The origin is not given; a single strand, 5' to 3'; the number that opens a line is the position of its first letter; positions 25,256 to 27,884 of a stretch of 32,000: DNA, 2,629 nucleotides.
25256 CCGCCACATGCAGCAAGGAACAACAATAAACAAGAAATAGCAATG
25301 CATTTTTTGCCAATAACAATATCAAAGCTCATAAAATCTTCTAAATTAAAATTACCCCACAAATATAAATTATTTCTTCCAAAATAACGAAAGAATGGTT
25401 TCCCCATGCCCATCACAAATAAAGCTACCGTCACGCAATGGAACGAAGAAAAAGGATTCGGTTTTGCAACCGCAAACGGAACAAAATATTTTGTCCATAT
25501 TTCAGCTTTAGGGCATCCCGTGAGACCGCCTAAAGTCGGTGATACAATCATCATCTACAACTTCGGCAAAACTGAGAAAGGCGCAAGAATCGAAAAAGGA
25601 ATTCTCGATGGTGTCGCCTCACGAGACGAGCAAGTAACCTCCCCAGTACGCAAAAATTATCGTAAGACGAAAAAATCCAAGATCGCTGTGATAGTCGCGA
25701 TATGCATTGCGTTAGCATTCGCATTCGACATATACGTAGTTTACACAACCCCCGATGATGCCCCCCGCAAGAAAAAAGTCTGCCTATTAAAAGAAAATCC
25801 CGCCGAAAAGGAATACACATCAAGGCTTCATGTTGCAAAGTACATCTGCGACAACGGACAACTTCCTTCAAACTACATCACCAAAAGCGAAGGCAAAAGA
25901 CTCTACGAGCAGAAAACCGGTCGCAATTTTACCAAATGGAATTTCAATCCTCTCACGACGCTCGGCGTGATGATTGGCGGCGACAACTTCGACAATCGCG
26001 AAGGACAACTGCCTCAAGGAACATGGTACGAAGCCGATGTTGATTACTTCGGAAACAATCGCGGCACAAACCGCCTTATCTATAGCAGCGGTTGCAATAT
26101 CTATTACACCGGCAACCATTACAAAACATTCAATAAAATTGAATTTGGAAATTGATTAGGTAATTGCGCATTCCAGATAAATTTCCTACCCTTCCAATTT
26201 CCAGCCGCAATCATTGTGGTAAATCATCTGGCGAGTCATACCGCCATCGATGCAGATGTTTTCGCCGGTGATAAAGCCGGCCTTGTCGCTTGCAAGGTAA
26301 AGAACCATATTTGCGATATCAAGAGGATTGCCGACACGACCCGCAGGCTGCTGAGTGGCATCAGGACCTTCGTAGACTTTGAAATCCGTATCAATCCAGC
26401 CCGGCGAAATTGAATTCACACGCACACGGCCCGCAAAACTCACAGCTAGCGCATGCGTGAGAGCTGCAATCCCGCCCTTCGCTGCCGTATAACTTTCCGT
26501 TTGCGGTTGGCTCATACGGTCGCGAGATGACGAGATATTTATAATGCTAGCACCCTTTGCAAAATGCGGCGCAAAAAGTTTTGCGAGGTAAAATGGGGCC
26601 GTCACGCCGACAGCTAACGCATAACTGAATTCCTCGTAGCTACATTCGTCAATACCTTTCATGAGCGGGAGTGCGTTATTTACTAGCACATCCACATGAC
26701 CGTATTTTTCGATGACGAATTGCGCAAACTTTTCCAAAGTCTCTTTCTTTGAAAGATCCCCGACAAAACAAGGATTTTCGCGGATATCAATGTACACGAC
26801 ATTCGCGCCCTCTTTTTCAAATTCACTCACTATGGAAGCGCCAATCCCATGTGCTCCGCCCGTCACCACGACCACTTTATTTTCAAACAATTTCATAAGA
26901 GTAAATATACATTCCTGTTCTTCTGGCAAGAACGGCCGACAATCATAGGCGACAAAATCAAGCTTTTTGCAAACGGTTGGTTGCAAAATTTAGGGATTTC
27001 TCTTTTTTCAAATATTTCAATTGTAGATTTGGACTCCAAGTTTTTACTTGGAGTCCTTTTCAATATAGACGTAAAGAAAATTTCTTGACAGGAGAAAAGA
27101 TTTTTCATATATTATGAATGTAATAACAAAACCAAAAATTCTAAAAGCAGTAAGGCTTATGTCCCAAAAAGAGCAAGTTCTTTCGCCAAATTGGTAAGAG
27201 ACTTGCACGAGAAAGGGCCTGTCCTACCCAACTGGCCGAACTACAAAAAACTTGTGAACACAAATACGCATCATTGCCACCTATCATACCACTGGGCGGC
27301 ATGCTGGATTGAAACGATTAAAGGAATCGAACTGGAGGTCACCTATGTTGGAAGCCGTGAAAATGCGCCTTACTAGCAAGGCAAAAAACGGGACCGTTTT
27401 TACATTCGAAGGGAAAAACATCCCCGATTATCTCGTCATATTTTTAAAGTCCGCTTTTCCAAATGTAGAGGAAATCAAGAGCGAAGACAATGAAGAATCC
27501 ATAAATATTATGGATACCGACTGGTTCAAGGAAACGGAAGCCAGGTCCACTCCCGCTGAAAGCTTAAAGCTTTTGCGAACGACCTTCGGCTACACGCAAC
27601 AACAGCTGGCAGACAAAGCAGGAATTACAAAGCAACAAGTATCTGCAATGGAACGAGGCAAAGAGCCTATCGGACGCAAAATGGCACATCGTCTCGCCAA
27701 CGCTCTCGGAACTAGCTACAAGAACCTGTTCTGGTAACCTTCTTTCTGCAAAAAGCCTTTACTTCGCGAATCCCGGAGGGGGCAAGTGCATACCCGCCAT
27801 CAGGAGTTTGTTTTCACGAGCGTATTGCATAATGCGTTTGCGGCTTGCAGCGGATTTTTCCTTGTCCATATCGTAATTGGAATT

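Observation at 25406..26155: Cold-shock domain / TM helix / barnase fusion with no adjacent barstar-like inhibitor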

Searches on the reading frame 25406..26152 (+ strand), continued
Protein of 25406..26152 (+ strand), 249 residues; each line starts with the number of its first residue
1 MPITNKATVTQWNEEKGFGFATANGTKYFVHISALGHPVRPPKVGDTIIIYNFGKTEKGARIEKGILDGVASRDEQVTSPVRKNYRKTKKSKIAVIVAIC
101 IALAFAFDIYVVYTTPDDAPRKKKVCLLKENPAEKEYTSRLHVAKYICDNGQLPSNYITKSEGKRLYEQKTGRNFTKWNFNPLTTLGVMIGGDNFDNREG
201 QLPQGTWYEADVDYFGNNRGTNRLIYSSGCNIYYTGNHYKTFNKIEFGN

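Call 22: fold_search(model_id=the predicted structure, library=pdb)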
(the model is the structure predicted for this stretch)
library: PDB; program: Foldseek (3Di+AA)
matches with E <= 10: 586; with E <= 0.001: 58
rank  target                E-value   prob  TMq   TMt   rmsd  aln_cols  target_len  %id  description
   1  1b21_A                4.4e-09  1.00  0.38  0.82   2.4       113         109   41  DELETION OF A BURIED SALT BRIDGE IN BARNASE (released 1998-12-09)
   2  1bng_A                4.9e-09  1.00  0.38  0.83   2.4       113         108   41  BARNASE S85C/H102C DISULFIDE MUTANT (released 1995-07-10)
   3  1b20_A                5.2e-09  1.00  0.38  0.82   2.3       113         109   41  DELETION OF A BURIED SALT-BRIDGE IN BARNASE (released 1998-12-09)
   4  1b2z_A                5.5e-09  1.00  0.38  0.83   2.3       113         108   41  DELETION OF A BURIED SALT BRIDGE IN BARNASE (released 1998-12-09)
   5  1b20_B                6.2e-09  1.00  0.38  0.83   2.3       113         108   42  DELETION OF A BURIED SALT-BRIDGE IN BARNASE (released 1998-12-09)
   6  1b2s_A                7.4e-09  1.00  0.37  0.81   2.4       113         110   40  STRUCTURAL RESPONSE TO MUTATION AT A PROTEIN-PROTEIN INTERFACE (released 1998-12-08)
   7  1b21_B                7.8e-09  1.00  0.38  0.83   2.3       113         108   42  DELETION OF A BURIED SALT BRIDGE IN BARNASE (released 1998-12-09)
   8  1gou_A                7.8e-09  1.00  0.38  0.82   2.4       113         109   38  Ribonuclease Binase (G Specific Endonuclease) Unliganded Form (released 2001-11-29)
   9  1gov_A                8.8e-09  1.00  0.38  0.83   2.3       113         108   38  RIBONUCLEASE BI(G SPECIFIC ENDONUCLEASE) COMPLEXED WITH SULFATE IONS (released 2001-11-29)
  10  1bsd_A                9.9e-09  1.00  0.38  0.83   2.4       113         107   40  CRYSTAL STRUCTURAL ANALYSIS OF MUTATIONS IN THE HYDROPHOBIC CORES OF BARNASE (released 1994-01-31)
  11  1bne_A                9.9e-09  1.00  0.38  0.83   2.3       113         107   41  BARNASE A43C/S80C DISULFIDE MUTANT (released 1995-07-10)
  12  1bri_A                1.2e-08  1.00  0.38  0.84   2.4       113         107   42  BARNASE MUTANT WITH ILE 76 REPLACED BY ALA (released 1995-07-10)
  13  1brj_B                1.2e-08  1.00  0.38  0.83   2.3       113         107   41  BARNASE MUTANT WITH ILE 88 REPLACED BY ALA (released 1995-07-10)
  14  2rbi_A                1.2e-08  1.00  0.38  0.82   2.4       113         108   39  STRUCTURE OF BINASE MUTANT HIS 101 ASN (released 1997-03-12)
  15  1bsb_A                1.3e-08  1.00  0.38  0.83   2.4       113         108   42  CRYSTAL STRUCTURAL ANALYSIS OF MUTATIONS IN THE HYDROPHOBIC CORES OF BARNASE (released 1994-01-31)
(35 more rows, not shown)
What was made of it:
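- On Barnase / microbial RNase family (PF00545): Foldseek against barnase and binase gives TM 0.82-0.84 and rmsd 2.3-2.4 A (call 22).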

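Call 28: find_encoding_contigs(protein=P0006, flank=6000, max_places=2)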
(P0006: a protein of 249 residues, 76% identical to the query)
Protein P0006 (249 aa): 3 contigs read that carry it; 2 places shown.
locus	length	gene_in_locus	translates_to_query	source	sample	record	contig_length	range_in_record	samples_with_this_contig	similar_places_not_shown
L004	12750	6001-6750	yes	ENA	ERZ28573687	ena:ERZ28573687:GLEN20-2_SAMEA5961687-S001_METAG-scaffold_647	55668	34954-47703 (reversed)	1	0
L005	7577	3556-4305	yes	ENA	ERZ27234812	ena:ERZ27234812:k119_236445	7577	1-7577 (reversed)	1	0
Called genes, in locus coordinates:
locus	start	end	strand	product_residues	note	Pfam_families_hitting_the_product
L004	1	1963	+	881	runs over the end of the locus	PF09586:YfhO (weak)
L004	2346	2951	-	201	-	PF01450:KARI_C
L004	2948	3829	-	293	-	-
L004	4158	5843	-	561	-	PF07603:Lcl_C (faint), PF09603:Fib_succ_major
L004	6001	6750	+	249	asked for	PF00545:Ribonuclease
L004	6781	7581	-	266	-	PF00106:adh_short, PF13561:adh_short_C2, PF23441:SDR (weak)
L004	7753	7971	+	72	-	-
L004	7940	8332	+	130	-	PF01381:HTH_3, PF12844:HTH_19 (weak), PF13560:HTH_31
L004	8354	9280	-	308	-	PF00753:Lactamase_B, PF23023:Anti-Pycsar_Apyc1 (weak)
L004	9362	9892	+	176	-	PF00583:Acetyltransf_1 (weak), PF13508:Acetyltransf_7 (weak)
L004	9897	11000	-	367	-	PF17761:DUF1016_N, PF06250:YhcG_C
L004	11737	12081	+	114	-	-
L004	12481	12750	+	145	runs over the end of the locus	PF00583:Acetyltransf_1, PF13673:Acetyltransf_10, PF13508:Acetyltransf_7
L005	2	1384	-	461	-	?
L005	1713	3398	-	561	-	PF07603:Lcl_C (faint), PF09603:Fib_succ_major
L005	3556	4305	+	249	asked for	PF00545:Ribonuclease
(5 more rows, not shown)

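Call 29: find_encoding_contigs(protein=P0078, flank=6000, max_places=2)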
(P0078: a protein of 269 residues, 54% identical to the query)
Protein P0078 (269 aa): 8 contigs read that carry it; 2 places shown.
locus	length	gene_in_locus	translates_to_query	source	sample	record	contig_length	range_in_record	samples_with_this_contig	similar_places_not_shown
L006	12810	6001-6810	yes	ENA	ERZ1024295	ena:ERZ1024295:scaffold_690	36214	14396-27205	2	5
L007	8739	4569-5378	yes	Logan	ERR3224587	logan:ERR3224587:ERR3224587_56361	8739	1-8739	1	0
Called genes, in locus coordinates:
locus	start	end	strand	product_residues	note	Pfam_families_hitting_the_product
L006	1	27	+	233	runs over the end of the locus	-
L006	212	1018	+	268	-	PF00950:ABC-3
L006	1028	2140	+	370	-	-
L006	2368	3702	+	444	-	PF14470:bPH_3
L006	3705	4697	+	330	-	PF08378:NERD, PF06839:Zn_ribbon_GRF (faint), PF01396:Zn_ribbon_Top1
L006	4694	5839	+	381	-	PF08378:NERD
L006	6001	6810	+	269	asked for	PF00545:Ribonuclease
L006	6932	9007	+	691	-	PF09603:Fib_succ_major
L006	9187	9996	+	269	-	PF00595:PDZ, PF13180:PDZ_2, PF17820:PDZ_6, PF13860:FlgD_ig (weak)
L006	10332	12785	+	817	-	PF19838:LptD_2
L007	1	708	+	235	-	?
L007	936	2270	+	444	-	PF14470:bPH_3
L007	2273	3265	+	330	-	PF08378:NERD, PF06839:Zn_ribbon_GRF (faint), PF01396:Zn_ribbon_Top1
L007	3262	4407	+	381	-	PF08378:NERD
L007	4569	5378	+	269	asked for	PF00545:Ribonuclease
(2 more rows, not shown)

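Call 30: find_encoding_contigs(protein=P0100, flank=6000, max_places=2)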
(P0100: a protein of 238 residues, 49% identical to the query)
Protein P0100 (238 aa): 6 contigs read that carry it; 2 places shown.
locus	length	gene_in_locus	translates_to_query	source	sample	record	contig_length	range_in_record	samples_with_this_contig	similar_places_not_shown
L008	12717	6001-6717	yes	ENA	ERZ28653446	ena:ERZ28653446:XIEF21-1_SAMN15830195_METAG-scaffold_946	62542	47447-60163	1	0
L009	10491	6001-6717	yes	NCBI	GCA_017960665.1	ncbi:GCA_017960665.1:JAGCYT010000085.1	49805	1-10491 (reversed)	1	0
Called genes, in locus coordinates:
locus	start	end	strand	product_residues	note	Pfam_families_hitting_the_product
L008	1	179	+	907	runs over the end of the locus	PF03993:DUF349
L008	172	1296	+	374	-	-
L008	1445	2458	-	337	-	PF00579:tRNA-synt_1b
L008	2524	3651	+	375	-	PF01612:DNA_pol_A_exo1, PF00570:HRDC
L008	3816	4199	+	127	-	PF00886:Ribosomal_S16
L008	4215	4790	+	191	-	PF01782:RimM, PF05239:PRC (weak), PF24986:PRC_RimM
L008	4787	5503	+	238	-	PF01746:tRNA_m1G_MT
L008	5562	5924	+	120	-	PF01245:Ribosomal_L19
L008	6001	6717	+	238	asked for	PF00545:Ribonuclease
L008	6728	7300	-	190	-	-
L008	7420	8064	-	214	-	-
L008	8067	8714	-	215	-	-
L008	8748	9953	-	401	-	PF00579:tRNA-synt_1b, PF22421:SYY_C-terminal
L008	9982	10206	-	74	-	-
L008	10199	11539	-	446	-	PF13742:tRNA_anti_2, PF02601:Exonuc_VII_L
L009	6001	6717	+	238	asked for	PF00545:Ribonuclease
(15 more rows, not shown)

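Call 31: find_related_loci(query=A1, collection=genome_contigs, flank=3000)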
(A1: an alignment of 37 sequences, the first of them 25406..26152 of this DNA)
Query A1 (249 aa) in genome_contigs; peptide patterns used: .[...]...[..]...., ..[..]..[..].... (x = any residue, [..] = any of these).
397 stretches matched a pattern; 280 encode a relative of the query (tblastn E <= 1e-3); the best 80 are kept; 79 distinct loci.
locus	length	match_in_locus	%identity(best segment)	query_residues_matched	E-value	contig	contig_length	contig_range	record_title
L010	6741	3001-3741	88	1-247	4e-149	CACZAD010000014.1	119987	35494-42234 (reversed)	MAG: Fibrobacter succinogenes isolate RUG12439 genome assembly, contig: RUG12439_asm_14, whole genome shotgun sequence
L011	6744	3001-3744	87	1-247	2e-146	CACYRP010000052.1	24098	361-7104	MAG: Fibrobacter succinogenes isolate RUG12208 genome assembly, contig: RUG12208_asm_52, whole genome shotgun sequence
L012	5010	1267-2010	83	1-247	7e-126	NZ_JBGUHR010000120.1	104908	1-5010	MAG: Fibrobacter sp. isolate ruminal_MAG_346 ruminal_MAG_346_contig_0120, whole genome shotgun sequence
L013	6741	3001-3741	68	1-247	1e-112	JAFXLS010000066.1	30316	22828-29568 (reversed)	MAG: Fibrobacter sp. isolate RGIG6529 Sheep_Reticulum-2__c329815, whole genome shotgun sequence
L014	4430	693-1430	71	1-247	1e-111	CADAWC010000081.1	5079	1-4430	MAG: Fibrobacter succinogenes isolate RUG13674 genome assembly, contig: RUG13674_asm_81, whole genome shotgun sequence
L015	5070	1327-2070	68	1-248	3e-111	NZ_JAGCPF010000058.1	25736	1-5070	MAG: Fibrobacter sp. isolate RGIG9997 Yak_Reticulum-4__c740866, whole genome shotgun sequence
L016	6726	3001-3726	67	1-249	7e-111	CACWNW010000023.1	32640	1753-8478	MAG: Fibrobacter succinogenes isolate RUG10752 genome assembly, contig: RUG10752_asm_23, whole genome shotgun sequence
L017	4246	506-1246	68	1-247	4e-109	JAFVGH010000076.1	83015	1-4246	MAG: Fibrobacter sp. isolate RGIG5144 Sheep_Abomasum-4__c322767, whole genome shotgun sequence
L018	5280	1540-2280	69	1-247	2e-109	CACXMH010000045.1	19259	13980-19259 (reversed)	MAG: Fibrobacter succinogenes isolate RUG11387 genome assembly, contig: RUG11387_asm_45, whole genome shotgun sequence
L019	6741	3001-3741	54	1-247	1e-89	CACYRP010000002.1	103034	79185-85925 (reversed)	MAG: Fibrobacter succinogenes isolate RUG12208 genome assembly, contig: RUG12208_asm_2, whole genome shotgun sequence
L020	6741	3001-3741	55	1-247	2e-86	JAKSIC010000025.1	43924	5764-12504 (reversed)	MAG: Fibrobacter sp. isolate Horse_feces11 MAG011_25, whole genome shotgun sequence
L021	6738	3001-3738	52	1-247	3e-86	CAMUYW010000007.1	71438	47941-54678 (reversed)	MAG TPA_asm: uncultured Fibrobacter sp. isolate SRR8387721_bin.20_metaWRAP_v1.3_MAG genome assembly, contig: ERZ14209545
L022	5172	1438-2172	55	1-245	1e-85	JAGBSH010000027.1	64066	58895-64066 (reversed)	MAG: Fibrobacteraceae bacterium isolate RGIG9401 Yak_Cecum-1__c1030022, whole genome shotgun sequence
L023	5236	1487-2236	53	1-247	5e-85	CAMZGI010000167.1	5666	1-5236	MAG TPA_asm: uncultured Fibrobacter sp. isolate SRR10912533_bin.48_metaWRAP_v1.3_MAG genome assembly, contig: ERZ1421001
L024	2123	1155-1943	51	1-247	5e-87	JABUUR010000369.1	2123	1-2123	MAG: Fibrobacter sp. isolate MAG70 c_000000037465, whole genome shotgun sequence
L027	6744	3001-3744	83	1-247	2e-139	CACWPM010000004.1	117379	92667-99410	MAG: Fibrobacter succinogenes isolate RUG10790 genome assembly, contig: RUG10790_asm_4, whole genome shotgun sequence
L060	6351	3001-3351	56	137-246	1e-40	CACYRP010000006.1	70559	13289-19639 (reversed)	MAG: Fibrobacter succinogenes isolate RUG12208 genome assembly, contig: RUG12208_asm_6, whole genome shotgun sequence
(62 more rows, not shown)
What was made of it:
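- Several barnase paralogues occur per Fibrobacter genome, for example RUG12208 with L011, L019 and L060 (call 31).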

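Call 56: search_protein_families(library=ncbifam, proteins=[P0117], max_evalue=0.01)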
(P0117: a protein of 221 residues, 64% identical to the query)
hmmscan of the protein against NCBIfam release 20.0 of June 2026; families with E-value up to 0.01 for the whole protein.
P0117 (221 aa): 0 families

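Call 57: search_protein_families(library=padloc, proteins=[window:25406-26152:+, P0310], max_evalue=0.01)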
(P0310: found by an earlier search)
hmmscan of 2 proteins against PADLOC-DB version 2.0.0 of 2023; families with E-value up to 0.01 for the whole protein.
window:25406-26152:+ (249 aa): 0 families

P0310 (196 aa): 0 families

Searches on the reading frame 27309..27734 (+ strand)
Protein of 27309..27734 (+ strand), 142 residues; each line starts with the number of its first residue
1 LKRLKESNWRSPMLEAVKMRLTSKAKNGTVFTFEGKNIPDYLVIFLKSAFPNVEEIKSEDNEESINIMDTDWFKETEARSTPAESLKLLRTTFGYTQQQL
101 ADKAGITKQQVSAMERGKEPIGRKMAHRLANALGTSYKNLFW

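Call 24: search_protein_families(library=pfam, proteins=[window:27309-27734:+], max_evalue=0.1)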
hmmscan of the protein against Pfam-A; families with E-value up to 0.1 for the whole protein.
window:27309-27734:+ (142 aa): 8 families
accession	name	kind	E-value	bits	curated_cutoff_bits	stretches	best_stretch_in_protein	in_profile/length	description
PF01381.28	HTH_3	-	2.5e-12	47.1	23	1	86-136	1-51/55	Helix-turn-helix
PF13560.12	HTH_31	-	2.5e-09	37.8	27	1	85-136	5-57/64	Helix-turn-helix domain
PF12844.13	HTH_19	-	2.6e-07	30.9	30.2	1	84-141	2-59/64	Helix-turn-helix domain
PF13744.12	HTH_37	-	0.0008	19.6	27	1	75-118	12-55/80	Helix-turn-helix domain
PF13443.12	HTH_26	-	0.0015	19.2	22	1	94-136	10-53/63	Cro/C1-type HTH DNA-binding domain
PF17762.8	HTH_ParB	-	0.018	15.6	22.6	1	83-113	9-39/102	ParB HTH domain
PF13545.12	HTH_Crp_2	-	0.04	14.3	27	0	91-113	19-41/70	Crp-like helix-turn-helix domain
PF13413.12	HTH_25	-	0.063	13.5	24.6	0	86-117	2-33/62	Helix-turn-helix domain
